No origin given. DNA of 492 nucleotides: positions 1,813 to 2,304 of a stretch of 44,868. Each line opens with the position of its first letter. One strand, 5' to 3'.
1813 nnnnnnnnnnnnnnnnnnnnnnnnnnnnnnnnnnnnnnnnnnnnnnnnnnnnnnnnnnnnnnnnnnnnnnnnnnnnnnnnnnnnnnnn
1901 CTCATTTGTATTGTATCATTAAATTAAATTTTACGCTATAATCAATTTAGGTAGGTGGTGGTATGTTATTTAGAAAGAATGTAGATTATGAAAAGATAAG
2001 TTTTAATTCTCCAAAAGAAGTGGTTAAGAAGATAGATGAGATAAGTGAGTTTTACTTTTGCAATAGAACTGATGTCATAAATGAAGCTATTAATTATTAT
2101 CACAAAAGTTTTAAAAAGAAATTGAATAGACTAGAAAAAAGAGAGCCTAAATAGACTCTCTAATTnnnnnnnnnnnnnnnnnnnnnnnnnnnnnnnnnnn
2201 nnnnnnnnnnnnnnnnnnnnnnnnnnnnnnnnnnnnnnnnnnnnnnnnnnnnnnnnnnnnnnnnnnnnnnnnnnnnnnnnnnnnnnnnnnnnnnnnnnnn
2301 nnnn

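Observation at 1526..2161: Antisense RHH gene with a shared bidirectional terminator splits the late operon just upstream of the lysis cassette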

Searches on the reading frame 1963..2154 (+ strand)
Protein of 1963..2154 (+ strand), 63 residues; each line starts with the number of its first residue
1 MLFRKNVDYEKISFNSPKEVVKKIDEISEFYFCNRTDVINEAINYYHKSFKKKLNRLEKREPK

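Call 5: search_protein_families(library=pfam, proteins=[window:1963-2154:+], max_evalue=0.1)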
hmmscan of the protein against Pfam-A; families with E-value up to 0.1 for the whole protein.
window:1963-2154:+ (63 aa): 3 families
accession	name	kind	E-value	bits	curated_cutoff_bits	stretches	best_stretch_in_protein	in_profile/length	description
PF20158.4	Cas5fv_helical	-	0.064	13.8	25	1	11-53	50-92/158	Cas5fv helical domain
PF17723.7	RHH_8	-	0.068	13.7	25.4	1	10-57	4-52/119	Ribbon-Helix-Helix transcriptional regulator family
PF24743.1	DUF7692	-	0.078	13.6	26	0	23-42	15-34/55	Domain of unknown function (DUF7692)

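Call 6: search_protein_families(library=phrogs, proteins=[window:1963-2154:+], max_evalue=0.01)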
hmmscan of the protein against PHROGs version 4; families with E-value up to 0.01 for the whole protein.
window:1963-2154:+ (63 aa): 2 families
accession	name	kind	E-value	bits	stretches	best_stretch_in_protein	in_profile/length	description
phrog_876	-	transcription regulation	0.00027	21.6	1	7-53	65-111/239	transcriptional repressor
phrog_7325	-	transcription regulation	0.0014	19.8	1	11-50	58-97/151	CopG-like transcriptional repressor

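Call 9: find_related_loci(query=window:1963-2154:+, collection=viral_contigs, flank=6000)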
Query window:1963-2154:+ (63 aa) in viral_contigs; peptide patterns used: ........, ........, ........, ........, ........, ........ (x = any residue, [..] = any of these).
38 stretches matched a pattern, but none encodes a relative of the query by tblastn (E <= 1e-3).

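Call 14: search_dna_similar(query=window:1963-2154:+, collection=phages, mode=protein, max_rows=20, max_evalue=1)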
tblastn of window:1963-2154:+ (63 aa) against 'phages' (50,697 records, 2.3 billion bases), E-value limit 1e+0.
No match.

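Call 16: find_homologous_proteins(query=window:1963-2154:+, max_evalue=0.01)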
Query window:1963-2154:+ (63 aa): 8 proteins with E <= 0.01 among 8 candidates.
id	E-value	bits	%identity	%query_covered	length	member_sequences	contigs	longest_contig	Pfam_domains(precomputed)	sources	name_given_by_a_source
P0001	5.9e-32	126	98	100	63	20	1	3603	-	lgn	-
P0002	1.5e-27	112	85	97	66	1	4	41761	-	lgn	-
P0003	1.7e-27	112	84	98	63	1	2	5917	-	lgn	-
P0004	2.0e-27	111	85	97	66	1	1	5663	-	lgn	-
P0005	6.1e-27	110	84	97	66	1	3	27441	-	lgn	-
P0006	6.0e-24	101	74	98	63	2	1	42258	-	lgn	-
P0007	1.6e-17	80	100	63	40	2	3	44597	-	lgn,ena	-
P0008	3.0e-16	76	73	83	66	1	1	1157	-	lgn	-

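Call 17: find_encoding_contigs(protein=P0002, flank=6000, max_places=4)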
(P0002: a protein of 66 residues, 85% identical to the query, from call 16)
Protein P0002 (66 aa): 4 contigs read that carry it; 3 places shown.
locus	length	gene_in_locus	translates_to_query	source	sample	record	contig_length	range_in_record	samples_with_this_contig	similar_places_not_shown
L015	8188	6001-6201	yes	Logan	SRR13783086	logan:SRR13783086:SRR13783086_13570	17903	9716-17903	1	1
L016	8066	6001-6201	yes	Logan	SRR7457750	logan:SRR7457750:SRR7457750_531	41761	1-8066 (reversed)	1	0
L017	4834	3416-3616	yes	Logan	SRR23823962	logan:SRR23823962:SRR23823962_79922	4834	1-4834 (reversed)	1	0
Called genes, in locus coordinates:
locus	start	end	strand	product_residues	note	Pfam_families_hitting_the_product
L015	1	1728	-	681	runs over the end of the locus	-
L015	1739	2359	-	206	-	-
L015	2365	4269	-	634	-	-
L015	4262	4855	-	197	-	-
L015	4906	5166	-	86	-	-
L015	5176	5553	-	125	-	-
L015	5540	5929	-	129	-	PF12836:HHH_3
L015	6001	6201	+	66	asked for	-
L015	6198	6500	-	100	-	-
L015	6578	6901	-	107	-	-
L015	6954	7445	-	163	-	-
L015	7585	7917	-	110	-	-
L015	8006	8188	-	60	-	?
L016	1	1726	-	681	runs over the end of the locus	-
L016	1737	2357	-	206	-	-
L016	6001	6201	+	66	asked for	-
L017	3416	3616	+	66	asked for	-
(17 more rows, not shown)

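Call 18: find_encoding_contigs(protein=P0006, flank=6000, max_places=3)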
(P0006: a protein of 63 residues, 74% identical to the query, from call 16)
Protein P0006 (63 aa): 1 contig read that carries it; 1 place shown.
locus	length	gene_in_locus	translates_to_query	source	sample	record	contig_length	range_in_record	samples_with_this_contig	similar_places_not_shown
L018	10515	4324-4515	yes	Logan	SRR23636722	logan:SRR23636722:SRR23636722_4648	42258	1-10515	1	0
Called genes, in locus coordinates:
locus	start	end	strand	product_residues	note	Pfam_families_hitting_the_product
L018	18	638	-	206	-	-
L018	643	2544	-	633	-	-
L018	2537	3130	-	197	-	-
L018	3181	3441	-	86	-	-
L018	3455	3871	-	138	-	-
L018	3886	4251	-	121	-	PF00633:HHH (faint), PF12836:HHH_3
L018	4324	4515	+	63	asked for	-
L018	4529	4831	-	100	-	-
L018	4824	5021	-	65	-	-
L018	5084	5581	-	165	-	-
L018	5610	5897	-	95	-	-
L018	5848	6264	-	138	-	-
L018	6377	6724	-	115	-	-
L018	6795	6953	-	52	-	-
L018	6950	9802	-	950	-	-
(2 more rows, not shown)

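Call 19: find_encoding_contigs(protein=P0005, flank=6000, max_places=3)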
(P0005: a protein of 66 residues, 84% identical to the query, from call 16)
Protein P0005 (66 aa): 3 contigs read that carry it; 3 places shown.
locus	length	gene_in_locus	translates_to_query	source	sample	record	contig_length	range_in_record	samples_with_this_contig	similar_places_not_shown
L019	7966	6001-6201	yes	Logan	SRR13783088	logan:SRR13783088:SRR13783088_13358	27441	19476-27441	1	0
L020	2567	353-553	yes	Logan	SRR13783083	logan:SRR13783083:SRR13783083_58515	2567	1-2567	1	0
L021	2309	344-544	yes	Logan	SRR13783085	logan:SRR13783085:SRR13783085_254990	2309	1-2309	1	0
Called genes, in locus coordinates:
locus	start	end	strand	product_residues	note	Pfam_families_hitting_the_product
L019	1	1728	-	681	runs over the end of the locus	-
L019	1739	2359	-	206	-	-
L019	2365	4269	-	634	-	-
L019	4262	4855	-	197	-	-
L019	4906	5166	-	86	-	-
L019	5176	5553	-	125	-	-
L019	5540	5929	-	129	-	PF12836:HHH_3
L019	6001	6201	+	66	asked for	-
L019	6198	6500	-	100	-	-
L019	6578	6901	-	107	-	-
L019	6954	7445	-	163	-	-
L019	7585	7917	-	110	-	-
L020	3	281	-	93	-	?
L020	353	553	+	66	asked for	-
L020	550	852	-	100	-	-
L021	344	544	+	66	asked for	-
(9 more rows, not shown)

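Call 21: find_encoding_contigs(protein=P0007, flank=6000, max_places=3)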
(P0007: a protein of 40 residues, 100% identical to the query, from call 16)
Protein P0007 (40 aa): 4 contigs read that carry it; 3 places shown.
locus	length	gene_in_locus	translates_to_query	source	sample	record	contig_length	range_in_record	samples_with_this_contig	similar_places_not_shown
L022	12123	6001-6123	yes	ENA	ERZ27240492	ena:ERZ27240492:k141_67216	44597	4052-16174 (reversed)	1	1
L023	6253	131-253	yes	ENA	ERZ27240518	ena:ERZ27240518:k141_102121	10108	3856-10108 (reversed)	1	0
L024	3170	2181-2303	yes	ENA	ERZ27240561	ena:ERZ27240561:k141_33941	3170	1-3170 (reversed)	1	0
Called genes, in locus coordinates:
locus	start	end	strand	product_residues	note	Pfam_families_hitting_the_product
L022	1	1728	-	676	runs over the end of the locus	-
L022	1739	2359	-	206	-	-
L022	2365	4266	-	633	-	-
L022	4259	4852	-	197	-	-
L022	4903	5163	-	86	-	-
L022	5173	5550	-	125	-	PF13539:Peptidase_M15_4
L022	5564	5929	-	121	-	PF00633:HHH (faint), PF12836:HHH_3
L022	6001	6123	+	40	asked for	-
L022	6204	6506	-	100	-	-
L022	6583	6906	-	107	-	-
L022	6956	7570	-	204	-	-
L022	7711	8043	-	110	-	-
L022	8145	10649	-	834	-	-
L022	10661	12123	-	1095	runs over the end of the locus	-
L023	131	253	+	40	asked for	-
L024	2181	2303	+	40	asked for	-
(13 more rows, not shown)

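Call 22: find_encoding_contigs(protein=P0003, flank=6000, max_places=2)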
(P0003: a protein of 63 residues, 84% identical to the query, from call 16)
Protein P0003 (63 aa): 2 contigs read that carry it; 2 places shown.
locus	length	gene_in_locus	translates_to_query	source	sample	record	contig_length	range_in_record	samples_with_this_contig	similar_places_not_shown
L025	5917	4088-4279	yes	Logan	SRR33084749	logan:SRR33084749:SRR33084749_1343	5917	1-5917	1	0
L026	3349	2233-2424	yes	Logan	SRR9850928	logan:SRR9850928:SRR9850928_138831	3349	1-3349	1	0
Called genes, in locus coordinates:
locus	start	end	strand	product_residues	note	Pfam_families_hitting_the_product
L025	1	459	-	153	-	?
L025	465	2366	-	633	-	-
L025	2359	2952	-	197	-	-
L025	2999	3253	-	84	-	-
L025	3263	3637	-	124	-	PF18979:DUF5715 (weak), PF13539:Peptidase_M15_4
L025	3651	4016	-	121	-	PF12836:HHH_3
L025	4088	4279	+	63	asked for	-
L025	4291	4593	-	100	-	-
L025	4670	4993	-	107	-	-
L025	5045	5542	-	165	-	-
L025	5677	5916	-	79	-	?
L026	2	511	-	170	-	?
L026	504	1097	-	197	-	-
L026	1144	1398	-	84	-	-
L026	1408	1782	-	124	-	PF18979:DUF5715 (weak), PF13539:Peptidase_M15_4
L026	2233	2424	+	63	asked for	-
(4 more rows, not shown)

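Call 31: search_solved_structures(query=A1, max_evalue=10, show_alignments=3)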
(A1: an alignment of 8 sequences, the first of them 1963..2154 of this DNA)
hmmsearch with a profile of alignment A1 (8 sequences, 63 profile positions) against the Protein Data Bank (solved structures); distinct sequences matched with E-value up to 10: 11.
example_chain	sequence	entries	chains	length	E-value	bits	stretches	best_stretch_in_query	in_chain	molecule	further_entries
1xt0_B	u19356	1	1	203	0.026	18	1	14-41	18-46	guanine nucleotide exchange protein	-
1xsz_A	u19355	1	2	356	0.17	15.4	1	14-41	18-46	guanine nucleotide exchange protein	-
4c7p_A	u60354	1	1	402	0.23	15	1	14-41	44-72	RALF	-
8jbg_B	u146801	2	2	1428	0.29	14.6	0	19-42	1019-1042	Neuromedin-K receptor (NK3R-pFastbac1) | NK3R-pFastbac1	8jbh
9vus_A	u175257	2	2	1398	0.3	14.6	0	19-42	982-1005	Soluble cytochrome b562,2-oxoglutarate receptor 1,Soluble cytochrome b562,2-oxoglutarate r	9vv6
4d7q_A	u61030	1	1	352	0.55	13.8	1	14-41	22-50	RALF, PROLINE/BETAINE TRANSPORTER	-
7qoj_G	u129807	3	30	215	0.83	13.2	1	13-52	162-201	Tail hub protein A gp38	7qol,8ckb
9gzg_A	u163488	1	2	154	0.85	13.2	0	40-49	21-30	Engineered CTPR protein with glutamic acids for conductivity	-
1qwg_A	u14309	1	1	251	1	12.9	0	4-19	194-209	(2R)-phospho-3-sulfolactate synthase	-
24fo_A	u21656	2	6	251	1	12.9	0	4-19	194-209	Phosphosulfolactate synthase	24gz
9cm1_0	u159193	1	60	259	1.2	12.6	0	4-19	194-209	Phosphosulfolactate synthase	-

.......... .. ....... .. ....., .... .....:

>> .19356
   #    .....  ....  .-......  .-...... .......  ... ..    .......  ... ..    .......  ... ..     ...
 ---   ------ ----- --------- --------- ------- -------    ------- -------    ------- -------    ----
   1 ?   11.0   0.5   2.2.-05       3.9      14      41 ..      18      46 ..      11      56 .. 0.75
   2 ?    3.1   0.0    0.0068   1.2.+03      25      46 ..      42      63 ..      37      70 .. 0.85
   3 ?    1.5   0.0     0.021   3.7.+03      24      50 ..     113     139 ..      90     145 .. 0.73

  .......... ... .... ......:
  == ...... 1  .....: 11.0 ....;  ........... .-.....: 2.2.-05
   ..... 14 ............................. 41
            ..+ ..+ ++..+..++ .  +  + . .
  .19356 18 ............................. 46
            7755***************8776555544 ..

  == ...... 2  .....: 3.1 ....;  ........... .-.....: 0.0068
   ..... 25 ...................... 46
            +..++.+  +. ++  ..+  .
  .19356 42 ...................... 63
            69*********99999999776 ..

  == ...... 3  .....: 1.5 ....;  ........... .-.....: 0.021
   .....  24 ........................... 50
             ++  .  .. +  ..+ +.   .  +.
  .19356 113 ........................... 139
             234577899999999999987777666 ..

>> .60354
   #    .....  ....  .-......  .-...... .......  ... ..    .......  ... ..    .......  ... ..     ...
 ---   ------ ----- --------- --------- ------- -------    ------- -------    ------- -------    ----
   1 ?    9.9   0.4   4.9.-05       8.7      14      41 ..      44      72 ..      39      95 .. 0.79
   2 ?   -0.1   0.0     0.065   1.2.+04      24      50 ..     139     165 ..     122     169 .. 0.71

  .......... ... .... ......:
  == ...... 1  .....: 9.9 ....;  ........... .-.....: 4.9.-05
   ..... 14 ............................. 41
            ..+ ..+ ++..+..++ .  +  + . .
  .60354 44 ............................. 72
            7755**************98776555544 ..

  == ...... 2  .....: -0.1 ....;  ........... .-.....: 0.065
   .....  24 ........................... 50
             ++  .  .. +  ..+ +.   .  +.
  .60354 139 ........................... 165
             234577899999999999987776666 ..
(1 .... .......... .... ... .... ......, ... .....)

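Call 39: find_related_loci(query=A1, collection=genome_contigs, flank=8000)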
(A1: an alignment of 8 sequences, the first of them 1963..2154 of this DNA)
Query A1 (63 aa) in genome_contigs; peptide patterns used: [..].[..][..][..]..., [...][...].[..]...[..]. (x = any residue, [..] = any of these).
150 stretches matched a pattern, but none encodes a relative of the query by tblastn (E <= 1e-3).
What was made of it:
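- Tried and rejected: The RHH protein found no relatives in IMG/VR (call 9) or GTDB genomes (call 39).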

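Call 40: predict_structure(alignment_id=A1)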
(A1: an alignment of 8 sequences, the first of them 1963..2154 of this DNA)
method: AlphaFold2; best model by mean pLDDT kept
length: 63 residues; sequences in the alignment: 8
mean_pLDDT: 79.1   pTM: 0.52
mean pLDDT of the five models: 79.1, 77.4, 76.7, 76.2, 73.1
residues with pLDDT >= 90: 31; 70-90: 14; 50-70: 8; < 50: 10
segments of 3 or more residues with pLDDT < 50: 1-8
pLDDT, mean of each block of 10 residues (from residue 1): 44 69 93 92 92 88 64
secondary structure, 60 per line:
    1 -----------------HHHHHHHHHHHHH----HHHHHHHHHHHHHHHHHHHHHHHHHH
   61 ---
elements in order: H18-30 H35-60
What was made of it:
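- On Ribbon-helix-helix (MetJ/Arc/CopG) superfamily: The AlphaFold model has an extended 9-17 segment, H18-30 and H35-60, with pLDDT above 88 for residues 21-60 (call 40).
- Checked: The AlphaFold model (pLDDT 79) shows an extended strand, helix 18-30 and helix 35-60 (call 40).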

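Call 42: search_protein_representatives(alignment_id=A1)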
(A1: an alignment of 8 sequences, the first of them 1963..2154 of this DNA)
Query: 8 sequences, 63 profile positions. Proteins with E-value up to 0.001 (for the whole library): 13; up to 1e-10: 5; up to 1e-30: 1. The best 13 are listed.
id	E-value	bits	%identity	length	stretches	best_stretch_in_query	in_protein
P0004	5.9e-37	141.9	-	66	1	1-63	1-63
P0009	3.2e-18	81.8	-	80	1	1-60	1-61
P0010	1.3e-15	73.5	-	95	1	1-61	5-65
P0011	2.2e-12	63.1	-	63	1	7-59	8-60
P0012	9.2e-11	57.9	-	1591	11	27-54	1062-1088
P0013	1.5e-10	57.3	-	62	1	9-55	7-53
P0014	4.2e-10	55.8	-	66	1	1-59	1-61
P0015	3.3e-06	43.4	-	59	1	8-58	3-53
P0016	2.7e-05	40.4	-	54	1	11-60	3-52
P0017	7.7e-05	39.0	-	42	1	9-45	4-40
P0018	3.3e-04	37.0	-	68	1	1-59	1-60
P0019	4.7e-04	36.4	-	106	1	9-47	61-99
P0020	8.2e-04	35.7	-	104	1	10-48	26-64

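Call 44: fold_search(model_id=the predicted structure, library=pdb)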
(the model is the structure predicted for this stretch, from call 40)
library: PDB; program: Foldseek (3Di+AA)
matches with E <= 10: 73; with E <= 0.001: 0
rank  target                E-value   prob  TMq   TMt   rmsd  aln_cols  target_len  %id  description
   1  2k5j_MODEL_1_A        4.0e-01  0.57  0.48  0.39   6.3        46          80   26  Solution structure of protein yiiF from Shigella flexneri serotype 5b (strain 8401) . Northeast Structural Gen (released 2008-08-26)
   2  8ypj_A                7.8e-01  0.72  0.56  0.69   1.7        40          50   28  Cyrstal structure of the MazE-mt10 Antitoxin from Mycobacterium tuberculosis (released 2024-05-15)
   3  6xrw_B                8.4e-01  0.82  0.70  0.56   1.6        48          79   17  Chromosomal ParDE TA system from P. aeruginosa (released 2021-07-28)
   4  8u12_A                9.2e-01  0.69  0.57  0.70   1.7        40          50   28  Crystal Structure of Antitoxin Protein Rv0298 of Type II Toxin-antitoxin Systems from Mycobacterium tuberculosis (released 2023-09-27)
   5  6xrw_D                1.1e+00  0.77  0.70  0.60   1.6        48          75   17  Chromosomal ParDE TA system from P. aeruginosa (released 2021-07-28)
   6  3h87_C                1.2e+00  0.60  0.48  0.43   1.1        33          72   21  Rv0301 Rv0300 Toxin Antitoxin Complex from Mycobacterium tuberculosis (released 2009-05-05)
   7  9kkd_B                1.4e+00  0.57  0.52  0.73   1.0        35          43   11  the structure of StnY (released 2025-11-19)
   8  2k9i_MODEL_1_A        1.4e+00  0.47  0.51  0.57   2.0        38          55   26  NMR structure of plasmid copy control protein ORF56 from sulfolobus islandicus (released 2009-10-20)
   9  3ft7_A                1.5e+00  0.66  0.53  0.73   0.7        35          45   26  Crystal structure of an extremely stable dimeric protein from sulfolobus islandicus (released 2009-10-20)
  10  2cpg_B                1.6e+00  0.60  0.52  0.71   0.8        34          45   15  TRANSCRIPTIONAL REPRESSOR COPG (released 1999-11-19)
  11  5x3t_A                1.8e+00  0.66  0.49  0.44   0.4        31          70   19  VapBC from Mycobacterium tuberculosis (released 2017-06-07)
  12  1ea4_H                1.8e+00  0.57  0.52  0.72   0.8        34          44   15  TRANSCRIPTIONAL REPRESSOR COPG/22bp dsDNA COMPLEX (released 2001-07-05)
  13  1b01_A                1.8e+00  0.54  0.51  0.73   0.8        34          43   15  TRANSCRIPTIONAL REPRESSOR COPG/DNA COMPLEX (released 1999-11-19)
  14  7zg6_A                1.8e+00  0.47  0.50  0.59   1.2        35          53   23  TacA1 antitoxin (released 2023-10-11)
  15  9kkd_A                1.8e+00  0.33  0.46  0.63   5.7        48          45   10  the structure of StnY (released 2025-11-19)
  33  1b28_MODEL_1_A        3.7e+00  0.15  0.52  0.60   3.7        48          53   14  ARC REPRESSOR MYL MUTANT FROM SALMONELLA BACTERIOPHAGE P22 (released 1999-11-03)
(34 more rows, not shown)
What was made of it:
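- On Ribbon-helix-helix (MetJ/Arc/CopG) superfamily: Foldseek top hits are almost all RHH proteins with rmsd 0.7-1.7 A over 33-48 residues, although E-values are above 0.1 because the domain is small (call 44).
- Checked: The Foldseek hit list is almost entirely RHH proteins, with rmsd 0.7-1.7 A (call 44).
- Many of the nearest structural matches are antitoxins: ParD, MazE-mt10, VapB (call 44).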

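Call 45: find_encoding_contigs(protein=P0009, flank=6000, max_places=3)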
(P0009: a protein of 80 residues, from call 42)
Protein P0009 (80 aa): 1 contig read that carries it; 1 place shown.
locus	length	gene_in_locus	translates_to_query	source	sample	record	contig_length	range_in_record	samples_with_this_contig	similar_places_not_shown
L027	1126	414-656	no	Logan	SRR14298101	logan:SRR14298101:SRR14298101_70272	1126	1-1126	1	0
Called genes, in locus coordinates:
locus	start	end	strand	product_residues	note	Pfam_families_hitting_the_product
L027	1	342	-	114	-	?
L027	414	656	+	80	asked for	PF01402:RHH_1 (weak)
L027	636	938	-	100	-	-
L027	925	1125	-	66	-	?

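Call 46: find_encoding_contigs(protein=P0011, flank=6000, max_places=3)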
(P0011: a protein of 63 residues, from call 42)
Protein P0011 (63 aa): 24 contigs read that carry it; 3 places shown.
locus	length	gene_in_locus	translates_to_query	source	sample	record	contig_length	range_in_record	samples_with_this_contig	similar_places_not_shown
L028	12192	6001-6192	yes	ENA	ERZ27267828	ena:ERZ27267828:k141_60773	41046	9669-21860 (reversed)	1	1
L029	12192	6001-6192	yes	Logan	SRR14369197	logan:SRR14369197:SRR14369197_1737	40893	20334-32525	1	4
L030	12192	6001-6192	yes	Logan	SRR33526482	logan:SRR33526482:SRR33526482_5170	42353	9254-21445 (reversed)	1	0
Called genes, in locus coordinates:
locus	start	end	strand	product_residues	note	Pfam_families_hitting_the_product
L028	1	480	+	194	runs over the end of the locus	PF04404:ERF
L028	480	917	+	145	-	-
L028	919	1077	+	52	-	-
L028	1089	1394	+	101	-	-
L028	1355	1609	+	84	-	-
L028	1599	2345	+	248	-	PF08761:dUTPase_2 (weak)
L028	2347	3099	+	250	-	PF16784:HNHc_6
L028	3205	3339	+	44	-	-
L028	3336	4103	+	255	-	PF02498:Bro-N, PF03374:ANT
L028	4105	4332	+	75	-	-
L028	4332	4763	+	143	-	-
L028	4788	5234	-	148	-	-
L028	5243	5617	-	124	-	-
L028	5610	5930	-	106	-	PF12836:HHH_3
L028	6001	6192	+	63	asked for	-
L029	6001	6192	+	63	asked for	-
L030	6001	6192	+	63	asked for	-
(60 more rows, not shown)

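Call 50: find_encoding_contigs(protein=P0013, flank=5000, max_places=2)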
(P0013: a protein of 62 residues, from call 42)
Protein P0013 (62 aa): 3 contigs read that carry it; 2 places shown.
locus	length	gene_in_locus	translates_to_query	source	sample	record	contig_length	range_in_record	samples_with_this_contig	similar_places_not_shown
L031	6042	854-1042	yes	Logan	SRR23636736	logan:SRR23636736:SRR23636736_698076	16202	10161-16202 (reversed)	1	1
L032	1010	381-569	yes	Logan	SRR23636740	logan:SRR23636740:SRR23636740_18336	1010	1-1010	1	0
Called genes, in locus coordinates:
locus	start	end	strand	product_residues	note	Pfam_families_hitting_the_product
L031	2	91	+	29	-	?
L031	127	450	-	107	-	-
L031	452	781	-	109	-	PF12836:HHH_3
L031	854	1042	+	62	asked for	-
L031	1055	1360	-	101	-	-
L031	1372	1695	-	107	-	-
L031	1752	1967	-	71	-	-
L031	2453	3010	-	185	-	PF07463:NUMOD4 (weak), PF13392:HNH_3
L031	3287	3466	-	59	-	-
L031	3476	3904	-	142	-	PF08291:Peptidase_M15_3 (weak)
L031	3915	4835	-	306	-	-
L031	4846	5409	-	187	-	-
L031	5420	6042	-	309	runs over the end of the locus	-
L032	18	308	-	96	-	PF12836:HHH_3 (weak)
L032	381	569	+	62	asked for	-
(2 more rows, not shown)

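Call 51: find_encoding_contigs(protein=P0014, flank=5000, max_places=2)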
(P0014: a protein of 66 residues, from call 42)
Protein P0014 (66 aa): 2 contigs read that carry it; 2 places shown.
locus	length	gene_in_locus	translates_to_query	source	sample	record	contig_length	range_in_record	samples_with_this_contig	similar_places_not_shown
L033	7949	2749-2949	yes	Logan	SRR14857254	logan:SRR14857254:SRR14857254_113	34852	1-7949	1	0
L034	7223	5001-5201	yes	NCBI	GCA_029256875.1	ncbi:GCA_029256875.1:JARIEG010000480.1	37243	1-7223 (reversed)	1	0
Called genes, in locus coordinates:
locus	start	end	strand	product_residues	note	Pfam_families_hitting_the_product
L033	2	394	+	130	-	?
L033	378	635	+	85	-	-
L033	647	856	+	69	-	-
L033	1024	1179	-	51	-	-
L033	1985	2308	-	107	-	PF10805:DUF2730 (weak)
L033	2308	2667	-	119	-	PF12836:HHH_3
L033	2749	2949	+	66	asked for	-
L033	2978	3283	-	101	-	-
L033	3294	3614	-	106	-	-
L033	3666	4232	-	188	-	-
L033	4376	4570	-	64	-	-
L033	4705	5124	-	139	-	PF00959:Phage_lysozyme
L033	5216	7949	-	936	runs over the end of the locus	PF13472:Lipase_GDSL_2 (faint)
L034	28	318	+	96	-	-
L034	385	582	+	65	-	-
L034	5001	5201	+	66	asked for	-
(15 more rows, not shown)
